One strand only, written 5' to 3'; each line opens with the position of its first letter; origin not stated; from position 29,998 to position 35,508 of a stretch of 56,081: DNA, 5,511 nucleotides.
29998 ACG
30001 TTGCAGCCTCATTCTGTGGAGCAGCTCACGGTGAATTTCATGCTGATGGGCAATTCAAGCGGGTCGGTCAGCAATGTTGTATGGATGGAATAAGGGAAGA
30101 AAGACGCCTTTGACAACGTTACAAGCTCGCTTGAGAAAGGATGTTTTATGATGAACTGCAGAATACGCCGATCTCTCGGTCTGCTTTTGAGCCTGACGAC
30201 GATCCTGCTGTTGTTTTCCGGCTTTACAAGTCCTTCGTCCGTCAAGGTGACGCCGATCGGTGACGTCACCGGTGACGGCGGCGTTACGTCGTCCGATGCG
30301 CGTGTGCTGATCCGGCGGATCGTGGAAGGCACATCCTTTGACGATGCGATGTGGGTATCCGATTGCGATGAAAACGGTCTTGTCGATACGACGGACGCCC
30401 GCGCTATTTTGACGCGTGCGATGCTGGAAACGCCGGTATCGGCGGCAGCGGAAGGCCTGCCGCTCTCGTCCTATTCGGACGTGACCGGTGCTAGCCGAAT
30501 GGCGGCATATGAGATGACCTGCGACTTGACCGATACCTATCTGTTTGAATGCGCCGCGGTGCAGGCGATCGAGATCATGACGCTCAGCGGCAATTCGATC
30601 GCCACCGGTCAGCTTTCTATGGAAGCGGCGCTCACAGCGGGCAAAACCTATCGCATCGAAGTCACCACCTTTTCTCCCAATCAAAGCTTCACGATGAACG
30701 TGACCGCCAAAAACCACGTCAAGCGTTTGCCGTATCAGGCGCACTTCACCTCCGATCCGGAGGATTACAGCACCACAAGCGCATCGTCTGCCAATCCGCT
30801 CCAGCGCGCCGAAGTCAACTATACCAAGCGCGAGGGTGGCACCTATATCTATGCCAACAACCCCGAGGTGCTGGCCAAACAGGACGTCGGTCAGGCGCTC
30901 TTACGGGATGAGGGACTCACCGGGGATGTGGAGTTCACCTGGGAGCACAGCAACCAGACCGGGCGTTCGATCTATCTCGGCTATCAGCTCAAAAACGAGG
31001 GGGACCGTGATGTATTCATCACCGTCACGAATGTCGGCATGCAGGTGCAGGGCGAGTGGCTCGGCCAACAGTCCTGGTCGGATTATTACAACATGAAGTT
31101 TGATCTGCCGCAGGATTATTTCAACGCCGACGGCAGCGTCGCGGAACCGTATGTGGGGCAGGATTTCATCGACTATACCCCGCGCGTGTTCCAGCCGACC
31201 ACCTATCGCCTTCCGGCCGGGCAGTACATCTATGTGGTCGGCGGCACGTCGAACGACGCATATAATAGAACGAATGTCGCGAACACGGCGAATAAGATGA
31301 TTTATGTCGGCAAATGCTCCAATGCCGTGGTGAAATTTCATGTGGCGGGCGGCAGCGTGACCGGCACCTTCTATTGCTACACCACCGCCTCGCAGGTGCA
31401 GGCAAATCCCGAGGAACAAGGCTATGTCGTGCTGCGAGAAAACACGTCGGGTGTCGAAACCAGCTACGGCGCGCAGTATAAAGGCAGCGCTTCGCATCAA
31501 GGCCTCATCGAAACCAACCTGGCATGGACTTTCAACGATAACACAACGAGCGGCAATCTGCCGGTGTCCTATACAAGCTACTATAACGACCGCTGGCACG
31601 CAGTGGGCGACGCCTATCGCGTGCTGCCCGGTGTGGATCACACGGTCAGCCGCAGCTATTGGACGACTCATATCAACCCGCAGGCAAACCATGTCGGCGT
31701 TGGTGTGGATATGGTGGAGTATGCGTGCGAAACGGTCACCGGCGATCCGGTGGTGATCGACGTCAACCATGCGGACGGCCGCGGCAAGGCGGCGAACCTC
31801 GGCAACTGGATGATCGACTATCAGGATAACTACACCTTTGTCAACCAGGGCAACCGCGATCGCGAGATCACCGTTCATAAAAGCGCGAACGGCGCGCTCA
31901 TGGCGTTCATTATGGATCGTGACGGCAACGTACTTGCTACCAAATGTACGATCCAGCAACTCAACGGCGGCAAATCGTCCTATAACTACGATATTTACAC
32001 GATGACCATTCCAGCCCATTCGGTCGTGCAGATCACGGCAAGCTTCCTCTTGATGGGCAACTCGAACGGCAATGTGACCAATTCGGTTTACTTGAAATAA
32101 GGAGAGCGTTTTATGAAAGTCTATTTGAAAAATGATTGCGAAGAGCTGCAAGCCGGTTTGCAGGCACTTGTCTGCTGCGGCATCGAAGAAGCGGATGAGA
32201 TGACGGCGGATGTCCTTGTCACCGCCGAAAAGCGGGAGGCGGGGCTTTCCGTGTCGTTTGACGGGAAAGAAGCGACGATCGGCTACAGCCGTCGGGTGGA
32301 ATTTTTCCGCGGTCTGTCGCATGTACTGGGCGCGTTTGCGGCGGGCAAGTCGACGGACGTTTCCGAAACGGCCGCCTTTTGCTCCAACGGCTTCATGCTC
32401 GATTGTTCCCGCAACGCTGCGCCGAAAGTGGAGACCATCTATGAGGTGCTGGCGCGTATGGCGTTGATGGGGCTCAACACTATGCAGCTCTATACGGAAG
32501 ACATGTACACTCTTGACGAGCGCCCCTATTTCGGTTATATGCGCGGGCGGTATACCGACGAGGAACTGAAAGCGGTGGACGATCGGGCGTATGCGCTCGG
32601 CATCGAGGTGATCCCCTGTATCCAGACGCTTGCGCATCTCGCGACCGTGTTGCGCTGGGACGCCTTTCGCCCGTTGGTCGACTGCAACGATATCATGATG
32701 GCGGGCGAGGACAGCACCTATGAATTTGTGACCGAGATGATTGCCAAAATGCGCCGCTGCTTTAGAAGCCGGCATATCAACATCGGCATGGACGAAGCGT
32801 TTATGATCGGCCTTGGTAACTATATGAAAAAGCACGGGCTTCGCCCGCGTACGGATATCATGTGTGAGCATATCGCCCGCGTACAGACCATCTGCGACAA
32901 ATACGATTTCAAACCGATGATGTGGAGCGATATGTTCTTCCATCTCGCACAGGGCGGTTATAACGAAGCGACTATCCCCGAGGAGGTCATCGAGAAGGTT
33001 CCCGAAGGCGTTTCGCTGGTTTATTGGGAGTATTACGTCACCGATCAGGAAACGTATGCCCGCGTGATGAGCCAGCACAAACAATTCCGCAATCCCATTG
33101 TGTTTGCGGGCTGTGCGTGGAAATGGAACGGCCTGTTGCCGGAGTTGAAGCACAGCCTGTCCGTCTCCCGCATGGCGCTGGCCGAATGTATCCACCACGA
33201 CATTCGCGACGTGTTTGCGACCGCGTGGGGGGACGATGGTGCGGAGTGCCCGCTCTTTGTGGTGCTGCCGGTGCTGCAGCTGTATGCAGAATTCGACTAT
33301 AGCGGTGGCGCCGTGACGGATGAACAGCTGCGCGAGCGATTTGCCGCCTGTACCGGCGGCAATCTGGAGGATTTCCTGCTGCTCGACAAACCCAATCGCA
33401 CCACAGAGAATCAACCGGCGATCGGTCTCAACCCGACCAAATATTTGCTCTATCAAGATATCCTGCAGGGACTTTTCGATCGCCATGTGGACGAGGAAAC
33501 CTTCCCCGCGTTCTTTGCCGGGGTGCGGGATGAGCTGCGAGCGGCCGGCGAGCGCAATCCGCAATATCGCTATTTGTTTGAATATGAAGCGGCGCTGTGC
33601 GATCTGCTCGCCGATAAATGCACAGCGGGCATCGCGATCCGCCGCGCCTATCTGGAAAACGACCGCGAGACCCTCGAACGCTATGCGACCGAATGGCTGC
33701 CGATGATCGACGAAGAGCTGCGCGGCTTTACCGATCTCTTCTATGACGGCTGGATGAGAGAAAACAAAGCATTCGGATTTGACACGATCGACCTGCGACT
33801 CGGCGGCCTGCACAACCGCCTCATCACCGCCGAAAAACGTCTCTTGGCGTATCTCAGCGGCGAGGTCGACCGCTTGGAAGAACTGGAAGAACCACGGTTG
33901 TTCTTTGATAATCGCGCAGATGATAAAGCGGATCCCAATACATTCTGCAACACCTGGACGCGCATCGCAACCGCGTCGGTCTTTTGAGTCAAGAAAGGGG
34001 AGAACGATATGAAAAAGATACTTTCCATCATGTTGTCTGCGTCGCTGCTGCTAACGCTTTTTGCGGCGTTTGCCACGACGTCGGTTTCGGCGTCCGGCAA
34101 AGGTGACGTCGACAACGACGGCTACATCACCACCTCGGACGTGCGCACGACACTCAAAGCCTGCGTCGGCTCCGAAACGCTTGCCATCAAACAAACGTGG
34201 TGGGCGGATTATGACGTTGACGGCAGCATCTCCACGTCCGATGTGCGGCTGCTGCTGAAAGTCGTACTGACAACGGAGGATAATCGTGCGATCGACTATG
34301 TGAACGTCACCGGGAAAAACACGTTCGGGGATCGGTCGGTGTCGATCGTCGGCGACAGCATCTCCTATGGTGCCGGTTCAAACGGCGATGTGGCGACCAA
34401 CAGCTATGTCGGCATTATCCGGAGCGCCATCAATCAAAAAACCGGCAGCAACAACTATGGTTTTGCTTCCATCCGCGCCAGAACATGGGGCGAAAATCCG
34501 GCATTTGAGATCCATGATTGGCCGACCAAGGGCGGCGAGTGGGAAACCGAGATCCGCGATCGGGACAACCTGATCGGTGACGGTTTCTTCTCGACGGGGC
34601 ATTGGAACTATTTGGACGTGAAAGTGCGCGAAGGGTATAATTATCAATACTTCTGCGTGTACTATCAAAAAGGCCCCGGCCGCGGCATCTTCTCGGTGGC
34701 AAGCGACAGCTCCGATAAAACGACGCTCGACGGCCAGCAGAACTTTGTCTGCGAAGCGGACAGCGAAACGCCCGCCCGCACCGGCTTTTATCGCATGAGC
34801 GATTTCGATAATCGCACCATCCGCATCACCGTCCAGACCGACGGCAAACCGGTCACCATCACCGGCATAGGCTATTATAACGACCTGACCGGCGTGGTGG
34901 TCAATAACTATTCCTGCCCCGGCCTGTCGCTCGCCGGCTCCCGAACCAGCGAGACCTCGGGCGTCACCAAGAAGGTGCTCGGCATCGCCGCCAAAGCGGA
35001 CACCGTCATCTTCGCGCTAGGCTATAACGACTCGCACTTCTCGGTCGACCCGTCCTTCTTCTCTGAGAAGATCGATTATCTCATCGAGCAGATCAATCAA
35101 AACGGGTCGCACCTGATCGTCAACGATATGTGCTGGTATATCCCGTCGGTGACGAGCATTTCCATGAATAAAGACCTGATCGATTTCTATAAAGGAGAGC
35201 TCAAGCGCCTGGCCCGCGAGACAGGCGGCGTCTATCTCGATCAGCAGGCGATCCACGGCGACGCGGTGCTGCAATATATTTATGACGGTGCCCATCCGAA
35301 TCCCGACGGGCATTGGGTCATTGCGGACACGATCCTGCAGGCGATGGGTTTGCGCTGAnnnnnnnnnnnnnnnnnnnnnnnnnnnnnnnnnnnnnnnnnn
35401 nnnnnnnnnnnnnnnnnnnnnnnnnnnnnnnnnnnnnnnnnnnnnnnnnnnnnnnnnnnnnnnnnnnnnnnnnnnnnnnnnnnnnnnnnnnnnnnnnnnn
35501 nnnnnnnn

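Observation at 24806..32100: Four tandem paralogs of an unrecognised ~480-aa domain family deployed to three cellular locations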

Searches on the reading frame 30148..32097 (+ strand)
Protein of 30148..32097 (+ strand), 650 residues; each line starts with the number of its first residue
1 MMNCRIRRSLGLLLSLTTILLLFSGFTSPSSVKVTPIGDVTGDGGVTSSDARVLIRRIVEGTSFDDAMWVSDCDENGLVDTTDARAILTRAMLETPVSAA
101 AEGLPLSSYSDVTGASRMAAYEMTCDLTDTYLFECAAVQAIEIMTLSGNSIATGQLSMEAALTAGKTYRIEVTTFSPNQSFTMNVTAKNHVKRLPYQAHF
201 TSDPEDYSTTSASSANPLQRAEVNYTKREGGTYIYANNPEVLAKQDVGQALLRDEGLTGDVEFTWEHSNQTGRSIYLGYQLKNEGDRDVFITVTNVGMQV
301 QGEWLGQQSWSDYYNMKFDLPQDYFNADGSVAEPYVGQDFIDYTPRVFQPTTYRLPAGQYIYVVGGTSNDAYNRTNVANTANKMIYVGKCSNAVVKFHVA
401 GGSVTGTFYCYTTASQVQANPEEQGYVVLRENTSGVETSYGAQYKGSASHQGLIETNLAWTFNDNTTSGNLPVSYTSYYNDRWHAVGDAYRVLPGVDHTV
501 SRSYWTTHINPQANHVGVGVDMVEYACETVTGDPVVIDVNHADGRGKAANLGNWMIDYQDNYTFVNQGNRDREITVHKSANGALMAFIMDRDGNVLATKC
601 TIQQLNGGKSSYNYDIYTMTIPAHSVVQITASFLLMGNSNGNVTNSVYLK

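Call 4: search_protein_families(library=pfam, proteins=[window:30148-32097:+], max_evalue=1)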
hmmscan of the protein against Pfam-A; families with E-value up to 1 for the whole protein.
window:30148-32097:+ (650 aa): 2 families
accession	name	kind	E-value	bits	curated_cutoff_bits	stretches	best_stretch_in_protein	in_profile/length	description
PF00404.24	Dockerin_1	-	1.3e-06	28.9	22.9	1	38-85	2-50/57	Dockerin type I domain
PF00932.25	LTD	-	0.049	14.4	34.3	0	546-579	32-70/109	Lamin Tail Domain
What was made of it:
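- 30259..30402 (+): W4 type I dockerin (residues 38-85). Pfam PF00404, E 1.3e-6, 28.9 bits (call 4)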

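Call 6: search_protein_families(library=ncbifam, proteins=[window:30148-32097:+], max_evalue=1)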
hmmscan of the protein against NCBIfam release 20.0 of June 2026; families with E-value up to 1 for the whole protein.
window:30148-32097:+ (650 aa): 0 families

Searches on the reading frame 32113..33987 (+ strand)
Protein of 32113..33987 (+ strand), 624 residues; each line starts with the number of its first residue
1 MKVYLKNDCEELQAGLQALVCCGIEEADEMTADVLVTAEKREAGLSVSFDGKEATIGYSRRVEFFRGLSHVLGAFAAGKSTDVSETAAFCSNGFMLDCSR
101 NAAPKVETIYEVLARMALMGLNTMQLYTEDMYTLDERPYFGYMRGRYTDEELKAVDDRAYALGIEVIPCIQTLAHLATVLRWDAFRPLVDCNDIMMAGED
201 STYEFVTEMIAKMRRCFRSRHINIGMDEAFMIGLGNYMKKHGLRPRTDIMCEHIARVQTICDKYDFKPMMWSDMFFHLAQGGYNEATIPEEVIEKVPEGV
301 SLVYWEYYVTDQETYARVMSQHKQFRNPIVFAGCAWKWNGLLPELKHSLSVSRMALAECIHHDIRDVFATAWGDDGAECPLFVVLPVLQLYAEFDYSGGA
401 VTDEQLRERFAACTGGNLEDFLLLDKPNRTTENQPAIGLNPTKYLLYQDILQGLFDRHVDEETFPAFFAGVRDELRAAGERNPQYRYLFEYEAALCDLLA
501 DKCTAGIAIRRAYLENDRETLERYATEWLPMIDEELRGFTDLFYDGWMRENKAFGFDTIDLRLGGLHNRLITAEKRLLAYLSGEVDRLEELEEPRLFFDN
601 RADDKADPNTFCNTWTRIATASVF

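Call 9: search_protein_families(library=pfam, proteins=[window:32113-33987:+], max_evalue=0.001)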
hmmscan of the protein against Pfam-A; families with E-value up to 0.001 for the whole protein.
window:32113-33987:+ (624 aa): 2 families
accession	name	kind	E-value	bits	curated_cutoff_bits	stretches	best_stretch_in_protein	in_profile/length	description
PF18088.7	Glyco_H_20C_C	-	8.7e-59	199.1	27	1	419-605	1-189/194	Glycoside Hydrolase 20C C-terminal domain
PF00728.28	Glyco_hydro_20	-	9.8e-12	45.3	22.3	1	93-286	5-228/348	Glycosyl hydrolase family 20, catalytic domain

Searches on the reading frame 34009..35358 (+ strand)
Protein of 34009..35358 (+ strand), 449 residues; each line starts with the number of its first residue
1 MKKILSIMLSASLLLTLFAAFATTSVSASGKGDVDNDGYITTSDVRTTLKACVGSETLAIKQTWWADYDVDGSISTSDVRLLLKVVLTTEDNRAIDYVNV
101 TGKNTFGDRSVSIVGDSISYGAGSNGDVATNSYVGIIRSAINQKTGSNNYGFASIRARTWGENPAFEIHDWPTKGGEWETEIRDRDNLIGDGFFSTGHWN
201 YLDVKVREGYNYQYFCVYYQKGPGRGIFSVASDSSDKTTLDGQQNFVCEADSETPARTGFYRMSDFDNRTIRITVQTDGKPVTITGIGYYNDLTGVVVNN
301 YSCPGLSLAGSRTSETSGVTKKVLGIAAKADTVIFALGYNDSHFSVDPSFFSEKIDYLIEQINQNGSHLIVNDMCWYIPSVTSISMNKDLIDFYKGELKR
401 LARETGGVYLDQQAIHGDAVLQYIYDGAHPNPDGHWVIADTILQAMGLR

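Call 9: search_protein_families(library=pfam, proteins=[window:34009-35358:+], max_evalue=0.001)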
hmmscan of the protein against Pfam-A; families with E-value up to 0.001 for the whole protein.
window:34009-35358:+ (449 aa): 4 families
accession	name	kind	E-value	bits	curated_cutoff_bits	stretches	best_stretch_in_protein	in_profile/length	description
PF13472.12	Lipase_GDSL_2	-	4.3e-14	53.9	32.9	1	295-436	33-177/178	GDSL-like Lipase/Acylhydrolase family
PF00657.28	Lipase_GDSL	-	2.1e-05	25.2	23.6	0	289-441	29-207/208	GDSL-like Lipase/Acylhydrolase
PF00404.24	Dockerin_1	-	0.0002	21.9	22.9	1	31-84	1-54/57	Dockerin type I domain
PF13405.12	EF-hand_6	-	0.00029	20.7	25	0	33-50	10-27/30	EF-hand domain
